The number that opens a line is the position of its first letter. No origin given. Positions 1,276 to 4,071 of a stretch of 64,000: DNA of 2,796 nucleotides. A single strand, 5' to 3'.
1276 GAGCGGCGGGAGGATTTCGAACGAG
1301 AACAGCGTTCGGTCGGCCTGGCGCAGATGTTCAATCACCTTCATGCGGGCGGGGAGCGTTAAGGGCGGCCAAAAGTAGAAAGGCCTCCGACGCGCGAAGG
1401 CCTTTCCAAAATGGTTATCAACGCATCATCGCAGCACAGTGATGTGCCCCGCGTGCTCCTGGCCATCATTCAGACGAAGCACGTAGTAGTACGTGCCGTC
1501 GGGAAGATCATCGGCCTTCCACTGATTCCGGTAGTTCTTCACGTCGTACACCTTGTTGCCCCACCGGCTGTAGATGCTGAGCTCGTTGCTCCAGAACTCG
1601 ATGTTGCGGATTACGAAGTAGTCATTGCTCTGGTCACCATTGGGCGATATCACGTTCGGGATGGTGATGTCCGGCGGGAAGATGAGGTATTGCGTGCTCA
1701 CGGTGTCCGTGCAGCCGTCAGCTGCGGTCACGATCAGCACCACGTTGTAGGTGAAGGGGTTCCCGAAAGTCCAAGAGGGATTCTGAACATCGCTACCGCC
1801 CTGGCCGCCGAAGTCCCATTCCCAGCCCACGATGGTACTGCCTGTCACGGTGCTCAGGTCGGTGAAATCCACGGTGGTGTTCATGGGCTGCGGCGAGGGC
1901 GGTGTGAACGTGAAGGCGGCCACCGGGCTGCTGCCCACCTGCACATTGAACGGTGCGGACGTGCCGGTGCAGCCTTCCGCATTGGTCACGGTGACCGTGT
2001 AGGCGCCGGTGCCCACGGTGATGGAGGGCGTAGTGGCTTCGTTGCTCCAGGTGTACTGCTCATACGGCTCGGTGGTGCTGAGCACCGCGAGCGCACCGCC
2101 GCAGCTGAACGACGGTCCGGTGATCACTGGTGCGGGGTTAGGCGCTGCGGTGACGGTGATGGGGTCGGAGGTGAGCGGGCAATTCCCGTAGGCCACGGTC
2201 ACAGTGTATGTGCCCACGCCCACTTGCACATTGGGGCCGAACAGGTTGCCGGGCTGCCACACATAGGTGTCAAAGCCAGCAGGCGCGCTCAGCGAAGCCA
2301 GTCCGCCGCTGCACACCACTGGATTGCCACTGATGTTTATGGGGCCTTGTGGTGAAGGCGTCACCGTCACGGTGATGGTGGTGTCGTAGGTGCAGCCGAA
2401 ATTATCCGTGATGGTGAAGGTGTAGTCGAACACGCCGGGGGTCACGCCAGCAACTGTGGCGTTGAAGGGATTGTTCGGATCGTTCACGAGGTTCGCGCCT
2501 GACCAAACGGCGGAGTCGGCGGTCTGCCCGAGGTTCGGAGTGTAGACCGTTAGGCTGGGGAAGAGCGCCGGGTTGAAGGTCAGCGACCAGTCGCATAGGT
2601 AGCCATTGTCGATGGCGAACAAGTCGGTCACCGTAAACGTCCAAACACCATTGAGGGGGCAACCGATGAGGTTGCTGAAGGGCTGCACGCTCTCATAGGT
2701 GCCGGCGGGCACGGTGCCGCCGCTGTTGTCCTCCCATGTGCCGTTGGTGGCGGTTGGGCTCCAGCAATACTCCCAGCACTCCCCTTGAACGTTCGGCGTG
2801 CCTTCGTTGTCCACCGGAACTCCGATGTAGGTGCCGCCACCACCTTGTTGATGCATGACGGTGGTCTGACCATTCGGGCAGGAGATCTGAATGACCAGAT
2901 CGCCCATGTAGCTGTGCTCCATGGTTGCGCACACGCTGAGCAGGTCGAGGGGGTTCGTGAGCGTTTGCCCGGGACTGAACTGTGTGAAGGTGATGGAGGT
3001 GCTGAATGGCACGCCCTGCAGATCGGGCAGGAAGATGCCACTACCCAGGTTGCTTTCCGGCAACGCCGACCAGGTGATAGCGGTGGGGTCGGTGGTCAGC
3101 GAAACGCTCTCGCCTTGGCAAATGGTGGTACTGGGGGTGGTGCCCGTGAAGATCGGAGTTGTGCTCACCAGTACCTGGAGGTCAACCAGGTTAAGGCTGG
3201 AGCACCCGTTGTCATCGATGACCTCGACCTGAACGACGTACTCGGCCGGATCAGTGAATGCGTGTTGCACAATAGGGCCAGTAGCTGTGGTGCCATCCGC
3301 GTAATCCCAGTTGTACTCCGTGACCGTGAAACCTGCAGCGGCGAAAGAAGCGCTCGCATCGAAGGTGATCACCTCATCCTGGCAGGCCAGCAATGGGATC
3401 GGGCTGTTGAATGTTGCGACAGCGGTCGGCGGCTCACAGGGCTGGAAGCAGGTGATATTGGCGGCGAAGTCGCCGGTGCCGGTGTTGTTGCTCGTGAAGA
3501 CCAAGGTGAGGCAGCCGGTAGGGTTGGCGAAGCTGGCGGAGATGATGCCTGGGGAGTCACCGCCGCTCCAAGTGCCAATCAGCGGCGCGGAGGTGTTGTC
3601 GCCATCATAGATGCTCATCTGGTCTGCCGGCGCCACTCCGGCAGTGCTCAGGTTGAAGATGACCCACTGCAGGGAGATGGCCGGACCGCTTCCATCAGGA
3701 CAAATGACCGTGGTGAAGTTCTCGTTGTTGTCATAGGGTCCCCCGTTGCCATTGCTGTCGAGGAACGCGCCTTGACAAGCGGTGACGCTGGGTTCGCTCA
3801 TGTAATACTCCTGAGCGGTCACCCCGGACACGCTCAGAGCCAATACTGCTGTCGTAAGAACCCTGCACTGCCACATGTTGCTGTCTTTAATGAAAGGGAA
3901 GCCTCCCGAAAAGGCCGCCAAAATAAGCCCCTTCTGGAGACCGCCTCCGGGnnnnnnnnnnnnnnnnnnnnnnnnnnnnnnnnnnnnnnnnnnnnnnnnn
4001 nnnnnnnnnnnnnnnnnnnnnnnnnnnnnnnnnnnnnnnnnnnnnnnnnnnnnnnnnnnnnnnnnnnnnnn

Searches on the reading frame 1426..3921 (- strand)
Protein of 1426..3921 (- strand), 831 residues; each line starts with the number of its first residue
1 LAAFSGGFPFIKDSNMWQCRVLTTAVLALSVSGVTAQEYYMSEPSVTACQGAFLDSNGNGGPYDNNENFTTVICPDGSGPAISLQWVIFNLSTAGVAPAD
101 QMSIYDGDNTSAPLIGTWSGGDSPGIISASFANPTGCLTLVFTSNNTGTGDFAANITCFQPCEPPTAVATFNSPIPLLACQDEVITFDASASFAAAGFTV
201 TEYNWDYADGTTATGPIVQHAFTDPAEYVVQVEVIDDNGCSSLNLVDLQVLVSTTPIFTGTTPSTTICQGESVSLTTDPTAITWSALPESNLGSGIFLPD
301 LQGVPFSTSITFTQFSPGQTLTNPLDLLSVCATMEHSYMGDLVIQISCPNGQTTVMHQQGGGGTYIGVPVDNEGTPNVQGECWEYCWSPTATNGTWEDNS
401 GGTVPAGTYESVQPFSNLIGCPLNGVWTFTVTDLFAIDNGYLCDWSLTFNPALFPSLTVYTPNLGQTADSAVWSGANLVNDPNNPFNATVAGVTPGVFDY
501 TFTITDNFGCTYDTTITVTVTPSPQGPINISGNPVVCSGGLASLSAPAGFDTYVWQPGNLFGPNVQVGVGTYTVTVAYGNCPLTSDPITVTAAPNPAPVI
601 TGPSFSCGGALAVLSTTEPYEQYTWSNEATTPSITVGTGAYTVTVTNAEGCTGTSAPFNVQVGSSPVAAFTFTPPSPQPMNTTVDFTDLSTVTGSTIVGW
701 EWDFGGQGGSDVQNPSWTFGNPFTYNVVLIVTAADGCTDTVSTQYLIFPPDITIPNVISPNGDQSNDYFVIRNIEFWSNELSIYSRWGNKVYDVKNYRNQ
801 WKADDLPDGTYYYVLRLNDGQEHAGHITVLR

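Call 3: search_protein_families(library=pfam, proteins=[window:1426-3921:-], max_evalue=0.1)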
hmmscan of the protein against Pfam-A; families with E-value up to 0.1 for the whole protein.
window:1426-3921:- (831 aa): 5 families
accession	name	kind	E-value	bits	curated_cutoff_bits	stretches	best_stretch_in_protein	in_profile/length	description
PF18911.6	PKD_4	-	1.2e-23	83.4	27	2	165-242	4-76/85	PKD domain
PF13585.12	CHU_C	-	8.8e-23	80.7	27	1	752-828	1-85/86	CHU_C Type IX secretion signal domain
PF01483.27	P_proprotein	-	3.1e-09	37.3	21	1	329-449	5-86/86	Proprotein convertase P-domain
PF00801.26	PKD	-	2.7e-07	30.9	23.5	2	198-243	27-74/80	PKD domain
PF00431.26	CUB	-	0.028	15.2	21.4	1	79-130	36-87/110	CUB domain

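Call 4: search_protein_families(library=ncbifam, proteins=[window:1426-3921:-], max_evalue=0.1)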
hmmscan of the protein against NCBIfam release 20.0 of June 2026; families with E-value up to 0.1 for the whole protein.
window:1426-3921:- (831 aa): 2 families
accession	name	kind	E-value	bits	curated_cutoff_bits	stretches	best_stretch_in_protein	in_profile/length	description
TIGR04131.1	Bac_Flav_CTERM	domain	1.1e-11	44.8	35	1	752-831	1-85/85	T9SS type B sorting domain-containing protein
TIGR04183.1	Por_Secre_tail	domain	0.001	19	23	1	758-821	1-64/72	T9SS type A sorting domain-containing protein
